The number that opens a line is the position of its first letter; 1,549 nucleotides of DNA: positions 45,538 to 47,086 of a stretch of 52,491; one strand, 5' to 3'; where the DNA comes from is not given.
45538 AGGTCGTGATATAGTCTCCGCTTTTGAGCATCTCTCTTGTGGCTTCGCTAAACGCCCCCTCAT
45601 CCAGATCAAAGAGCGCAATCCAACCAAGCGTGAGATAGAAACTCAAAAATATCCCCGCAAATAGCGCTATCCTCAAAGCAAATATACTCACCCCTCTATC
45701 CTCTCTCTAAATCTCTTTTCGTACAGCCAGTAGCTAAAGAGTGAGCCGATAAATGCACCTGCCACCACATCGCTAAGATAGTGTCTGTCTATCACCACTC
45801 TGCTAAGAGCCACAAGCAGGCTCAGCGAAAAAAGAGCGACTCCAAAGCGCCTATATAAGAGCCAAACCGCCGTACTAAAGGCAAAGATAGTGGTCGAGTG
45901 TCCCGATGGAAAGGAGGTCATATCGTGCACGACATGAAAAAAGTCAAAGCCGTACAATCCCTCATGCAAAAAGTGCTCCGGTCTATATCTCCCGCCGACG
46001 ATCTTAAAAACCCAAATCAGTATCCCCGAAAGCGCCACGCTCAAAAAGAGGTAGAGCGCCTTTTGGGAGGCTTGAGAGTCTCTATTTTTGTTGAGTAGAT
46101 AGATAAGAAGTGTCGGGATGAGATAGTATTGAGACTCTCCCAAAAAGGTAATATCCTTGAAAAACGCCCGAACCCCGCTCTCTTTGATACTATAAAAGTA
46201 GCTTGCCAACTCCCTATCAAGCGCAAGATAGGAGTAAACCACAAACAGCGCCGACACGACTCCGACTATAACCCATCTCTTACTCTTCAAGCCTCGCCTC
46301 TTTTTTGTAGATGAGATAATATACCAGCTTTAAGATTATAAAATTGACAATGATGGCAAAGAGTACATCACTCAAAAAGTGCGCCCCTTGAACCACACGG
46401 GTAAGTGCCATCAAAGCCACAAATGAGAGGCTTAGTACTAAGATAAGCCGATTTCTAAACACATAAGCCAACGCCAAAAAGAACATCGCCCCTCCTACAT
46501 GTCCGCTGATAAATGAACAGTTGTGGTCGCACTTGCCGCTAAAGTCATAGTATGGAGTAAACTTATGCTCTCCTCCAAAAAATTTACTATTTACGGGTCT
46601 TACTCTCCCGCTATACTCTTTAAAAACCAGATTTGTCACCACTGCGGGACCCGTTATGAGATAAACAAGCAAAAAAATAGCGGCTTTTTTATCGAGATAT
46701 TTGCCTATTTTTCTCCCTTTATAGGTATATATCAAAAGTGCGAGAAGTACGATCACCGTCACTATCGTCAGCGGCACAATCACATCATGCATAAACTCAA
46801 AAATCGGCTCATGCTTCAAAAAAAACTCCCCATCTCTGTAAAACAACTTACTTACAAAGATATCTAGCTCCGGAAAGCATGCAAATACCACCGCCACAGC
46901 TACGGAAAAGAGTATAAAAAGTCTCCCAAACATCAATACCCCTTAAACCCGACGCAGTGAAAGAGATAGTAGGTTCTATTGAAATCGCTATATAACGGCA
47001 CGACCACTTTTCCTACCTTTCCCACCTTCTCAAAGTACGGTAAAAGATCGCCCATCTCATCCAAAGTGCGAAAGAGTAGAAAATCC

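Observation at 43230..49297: Dual-phosphatase / dual-ArnT-like lipid remodelling module translationally coupled to plsX-fabH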

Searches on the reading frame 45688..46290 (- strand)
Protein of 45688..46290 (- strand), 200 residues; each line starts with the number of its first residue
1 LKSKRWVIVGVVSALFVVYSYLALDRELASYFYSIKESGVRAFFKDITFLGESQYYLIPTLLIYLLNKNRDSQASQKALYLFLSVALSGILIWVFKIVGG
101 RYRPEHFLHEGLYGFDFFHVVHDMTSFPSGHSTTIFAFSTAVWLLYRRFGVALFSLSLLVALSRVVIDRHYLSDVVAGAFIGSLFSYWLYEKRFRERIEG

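Call 4: search_protein_families(library=pfam, proteins=[window:45688-46290:-], max_evalue=0.01)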
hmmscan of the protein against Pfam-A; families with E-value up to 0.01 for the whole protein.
window:45688-46290:- (200 aa): 3 families
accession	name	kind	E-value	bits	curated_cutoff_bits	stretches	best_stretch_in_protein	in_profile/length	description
PF01569.27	PAP2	-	1.5e-24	86.6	27.2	1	78-195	2-127/130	PAP2 superfamily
PF14378.12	PAP2_3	-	1.5e-07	31.9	27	1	55-184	41-186/190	PAP2 superfamily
PF14360.12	PAP2_C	-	0.00036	21.5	27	1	129-191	8-73/74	PAP2 superfamily C-terminal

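Call 5: search_protein_families(library=ncbifam, proteins=[window:45688-46290:-], max_evalue=0.01)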
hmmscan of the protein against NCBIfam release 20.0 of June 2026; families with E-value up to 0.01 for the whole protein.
window:45688-46290:- (200 aa): 4 families
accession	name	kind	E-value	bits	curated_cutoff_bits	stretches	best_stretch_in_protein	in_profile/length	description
NF008813.0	PRK11837.1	equivalog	2.1e-10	40.9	229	1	48-184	28-162/202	undecaprenyl-diphosphate phosphatase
NF047884.1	UdeprDiPSep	equivalog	4.4e-06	26.7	250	1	49-187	47-181/188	undecaprenyl-diphosphatase SepP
NF007159.0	PRK09597.1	equivalog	7e-06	25.9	177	1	126-185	120-180/191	lipid A 1-phosphatase LpxE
NF007975.0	PRK10699.1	equivalog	0.004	16.6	261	1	126-186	158-223/254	phosphatidylglycerophosphatase B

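Call 23: search_solved_structures(query=window:45688-46290:-, max_evalue=0.01, show_alignments=2)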
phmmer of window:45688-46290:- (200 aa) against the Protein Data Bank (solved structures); distinct sequences matched with E-value up to 0.01: 2.
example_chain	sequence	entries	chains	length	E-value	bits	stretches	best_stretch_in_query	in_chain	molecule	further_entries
6ebu_A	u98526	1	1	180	0.0006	23.1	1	21-184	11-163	LpxE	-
9htz_A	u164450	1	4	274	0.00078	22.7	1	89-184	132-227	Phosphatase PAP2 family protein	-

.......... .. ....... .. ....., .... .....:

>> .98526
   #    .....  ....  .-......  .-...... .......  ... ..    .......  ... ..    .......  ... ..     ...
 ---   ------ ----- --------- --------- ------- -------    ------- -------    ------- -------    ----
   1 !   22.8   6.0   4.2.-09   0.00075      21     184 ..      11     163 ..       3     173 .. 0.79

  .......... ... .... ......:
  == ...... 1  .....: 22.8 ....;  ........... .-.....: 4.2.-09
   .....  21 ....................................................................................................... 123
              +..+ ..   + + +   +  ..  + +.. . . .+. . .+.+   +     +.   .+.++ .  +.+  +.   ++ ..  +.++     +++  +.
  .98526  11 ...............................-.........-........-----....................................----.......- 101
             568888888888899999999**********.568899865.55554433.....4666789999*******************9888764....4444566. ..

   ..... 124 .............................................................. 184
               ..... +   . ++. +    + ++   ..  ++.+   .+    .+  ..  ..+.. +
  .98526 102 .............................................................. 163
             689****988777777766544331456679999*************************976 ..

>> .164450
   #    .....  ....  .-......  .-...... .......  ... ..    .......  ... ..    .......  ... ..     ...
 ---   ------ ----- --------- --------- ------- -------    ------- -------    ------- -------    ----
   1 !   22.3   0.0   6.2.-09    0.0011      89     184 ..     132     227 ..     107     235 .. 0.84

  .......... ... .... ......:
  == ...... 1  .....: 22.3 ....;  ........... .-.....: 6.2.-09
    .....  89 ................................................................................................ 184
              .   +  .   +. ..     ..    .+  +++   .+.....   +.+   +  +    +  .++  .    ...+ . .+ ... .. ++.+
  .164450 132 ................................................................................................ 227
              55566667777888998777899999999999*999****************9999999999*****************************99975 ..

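Call 72: search_protein_families(library=ncbifam, alignment_id=A4, max_evalue=0.001)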
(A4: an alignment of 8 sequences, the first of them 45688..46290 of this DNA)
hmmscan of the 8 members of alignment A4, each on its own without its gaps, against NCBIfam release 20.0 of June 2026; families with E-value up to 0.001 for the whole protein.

A. member 1, window:45688-46290:- (200 aa): 3 families
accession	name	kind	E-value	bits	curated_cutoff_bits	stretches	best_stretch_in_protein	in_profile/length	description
NF008813.0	PRK11837.1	equivalog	2.1e-10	40.9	229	1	48-184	28-162/202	undecaprenyl-diphosphate phosphatase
NF047884.1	UdeprDiPSep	equivalog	4.4e-06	26.7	250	1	49-187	47-181/188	undecaprenyl-diphosphatase SepP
NF007159.0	PRK09597.1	equivalog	7e-06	25.9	177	1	126-185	120-180/191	lipid A 1-phosphatase LpxE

B. families by the number of members that match (of 8 scanned): 5 families
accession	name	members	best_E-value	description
NF047884.1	UdeprDiPSep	8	3.1e-13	undecaprenyl-diphosphatase SepP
NF008813.0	PRK11837.1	7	2.1e-10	undecaprenyl-diphosphate phosphatase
NF007975.0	PRK10699.1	7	5.9e-08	phosphatidylglycerophosphatase B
NF007159.0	PRK09597.1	4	3.4e-06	lipid A 1-phosphatase LpxE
NF045654.1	APhasePhoC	1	2.3e-05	acid phosphatase PhoC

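Call 74: search_solved_structures(query=A4, max_evalue=0.01)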
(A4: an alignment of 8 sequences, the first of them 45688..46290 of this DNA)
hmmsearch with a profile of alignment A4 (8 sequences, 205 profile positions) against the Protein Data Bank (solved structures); distinct sequences matched with E-value up to 0.01: 22.
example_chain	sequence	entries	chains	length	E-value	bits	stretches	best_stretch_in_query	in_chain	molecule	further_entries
6ebu_A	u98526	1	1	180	1e-10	45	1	27-192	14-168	LpxE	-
5jwy_A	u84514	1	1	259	1.6e-08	37.8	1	129-195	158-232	Phosphatidylglycerophosphatase B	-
4px7_A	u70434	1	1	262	1.6e-08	37.8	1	129-195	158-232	Phosphatidylglycerophosphatase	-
8bm3_A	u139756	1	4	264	7.3e-07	32.4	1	129-195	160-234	Phosphatidylglycerophosphatase B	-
5jki_A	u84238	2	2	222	2.3e-06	30.8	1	9-194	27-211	Putative lipid phosphate phosphatase YodM | Phosphatidylglycerophosphatase B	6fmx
9htz_A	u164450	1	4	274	3e-06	30.4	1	106-189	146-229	Phosphatase PAP2 family protein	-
1iw8_A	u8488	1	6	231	4.1e-06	30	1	128-202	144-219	acid phosphatase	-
9qci_A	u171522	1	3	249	1.2e-05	28.4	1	126-191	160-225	Major phosphate-irrepressible acid phosphatase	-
1d2t_A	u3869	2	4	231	1.3e-05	28.3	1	128-202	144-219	ACID PHOSPHATASE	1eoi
9qcj_A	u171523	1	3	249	1.5e-05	28.1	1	128-191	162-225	Major phosphate-irrepressible acid phosphatase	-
9jq0_A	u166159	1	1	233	1.6e-05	28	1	128-201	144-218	Acid phosphatase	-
8yc1_A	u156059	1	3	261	0.00013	25.1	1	128-201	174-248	Acid phosphatase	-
21nw_A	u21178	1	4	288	0.00013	25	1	122-191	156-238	Phospholipid phosphatase 2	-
7f18_A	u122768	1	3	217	0.00028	24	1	129-179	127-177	Acid phosphatase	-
7f17_A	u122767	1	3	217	0.00033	23.7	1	129-179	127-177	Acid phosphatase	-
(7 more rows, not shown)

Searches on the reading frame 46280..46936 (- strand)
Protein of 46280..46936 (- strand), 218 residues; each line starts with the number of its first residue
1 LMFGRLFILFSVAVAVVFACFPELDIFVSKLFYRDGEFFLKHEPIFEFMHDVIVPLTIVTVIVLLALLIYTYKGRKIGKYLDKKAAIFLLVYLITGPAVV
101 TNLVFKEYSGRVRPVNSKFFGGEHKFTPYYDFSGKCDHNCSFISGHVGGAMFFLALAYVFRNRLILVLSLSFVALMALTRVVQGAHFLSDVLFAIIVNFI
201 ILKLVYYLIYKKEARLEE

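Call 4: search_protein_families(library=pfam, proteins=[window:46280-46936:-], max_evalue=0.01)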
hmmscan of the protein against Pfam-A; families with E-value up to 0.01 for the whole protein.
window:46280-46936:- (218 aa): 2 families
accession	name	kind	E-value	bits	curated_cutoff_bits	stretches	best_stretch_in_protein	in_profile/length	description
PF01569.27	PAP2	-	1.1e-17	64.4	27.2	1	87-212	3-128/130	PAP2 superfamily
PF14378.12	PAP2_3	-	2.9e-08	34.2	27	1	95-203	83-189/190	PAP2 superfamily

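Call 5: search_protein_families(library=ncbifam, proteins=[window:46280-46936:-], max_evalue=0.01)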
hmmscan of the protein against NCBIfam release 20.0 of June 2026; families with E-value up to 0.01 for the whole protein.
window:46280-46936:- (218 aa): 5 families
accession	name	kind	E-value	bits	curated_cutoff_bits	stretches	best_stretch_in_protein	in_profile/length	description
NF045633.1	LipidAPhtaseLpxF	equivalog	1.3e-26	93.9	400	1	10-210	12-217/217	lipid A 4'-phosphatase LpxF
NF028538.0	PAP2_lipid_A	equivalog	5.1e-09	36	275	1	12-212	16-234/234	PAP2 family lipid A phosphatase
NF007975.0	PRK10699.1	equivalog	7.2e-06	25.6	261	1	139-212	156-233/254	phosphatidylglycerophosphatase B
NF028536.0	PAP2_near_MCR1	equivalog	8.3e-05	22.4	475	1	86-210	108-234/237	PAP2 family protein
NF008813.0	PRK11837.1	equivalog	0.0026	17.7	229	1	137-202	100-165/202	undecaprenyl-diphosphate phosphatase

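Call 24: search_solved_structures(query=window:46280-46936:-, max_evalue=0.1, show_alignments=1)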
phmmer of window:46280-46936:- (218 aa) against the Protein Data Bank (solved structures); distinct sequences matched with E-value up to 0.1: 1.
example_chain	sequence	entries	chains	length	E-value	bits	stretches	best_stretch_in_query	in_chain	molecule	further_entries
5jki_A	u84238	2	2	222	0.047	17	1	77-205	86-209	Putative lipid phosphate phosphatase YodM | Phosphatidylglycerophosphatase B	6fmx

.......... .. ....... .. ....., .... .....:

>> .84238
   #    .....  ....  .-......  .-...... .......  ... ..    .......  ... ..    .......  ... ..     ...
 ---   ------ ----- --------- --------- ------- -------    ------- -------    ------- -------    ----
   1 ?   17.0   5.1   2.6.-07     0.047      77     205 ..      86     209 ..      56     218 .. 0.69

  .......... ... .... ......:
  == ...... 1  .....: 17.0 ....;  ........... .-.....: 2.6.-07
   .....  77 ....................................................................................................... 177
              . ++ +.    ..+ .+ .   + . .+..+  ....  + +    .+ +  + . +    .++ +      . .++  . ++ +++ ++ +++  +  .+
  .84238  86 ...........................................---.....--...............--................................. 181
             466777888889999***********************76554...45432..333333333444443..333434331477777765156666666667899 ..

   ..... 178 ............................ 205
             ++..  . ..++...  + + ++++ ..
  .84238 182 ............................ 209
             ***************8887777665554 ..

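Call 71: search_protein_families(library=ncbifam, alignment_id=A3, max_evalue=0.001)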
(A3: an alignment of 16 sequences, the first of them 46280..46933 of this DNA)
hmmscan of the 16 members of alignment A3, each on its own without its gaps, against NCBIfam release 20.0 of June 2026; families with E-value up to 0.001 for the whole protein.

A. member 1, window:46280-46933:- (217 aa): 4 families
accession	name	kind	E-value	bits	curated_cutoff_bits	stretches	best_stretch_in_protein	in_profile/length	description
NF045633.1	LipidAPhtaseLpxF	equivalog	1e-26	94.2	400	1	9-209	12-217/217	lipid A 4'-phosphatase LpxF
NF028538.0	PAP2_lipid_A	equivalog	4.6e-09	36.1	275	1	11-211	16-234/234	PAP2 family lipid A phosphatase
NF007975.0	PRK10699.1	equivalog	7.1e-06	25.6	261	0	138-211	156-233/254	phosphatidylglycerophosphatase B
NF028536.0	PAP2_near_MCR1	equivalog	8.4e-05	22.4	475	1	85-209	108-234/237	PAP2 family protein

B. families by the number of members that match (of 16 scanned): 4 families
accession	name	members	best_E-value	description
NF045633.1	LipidAPhtaseLpxF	16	1.1e-49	lipid A 4'-phosphatase LpxF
NF028538.0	PAP2_lipid_A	16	2.1e-15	PAP2 family lipid A phosphatase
NF028536.0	PAP2_near_MCR1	12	2.2e-10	PAP2 family protein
NF007975.0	PRK10699.1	7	7.1e-06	phosphatidylglycerophosphatase B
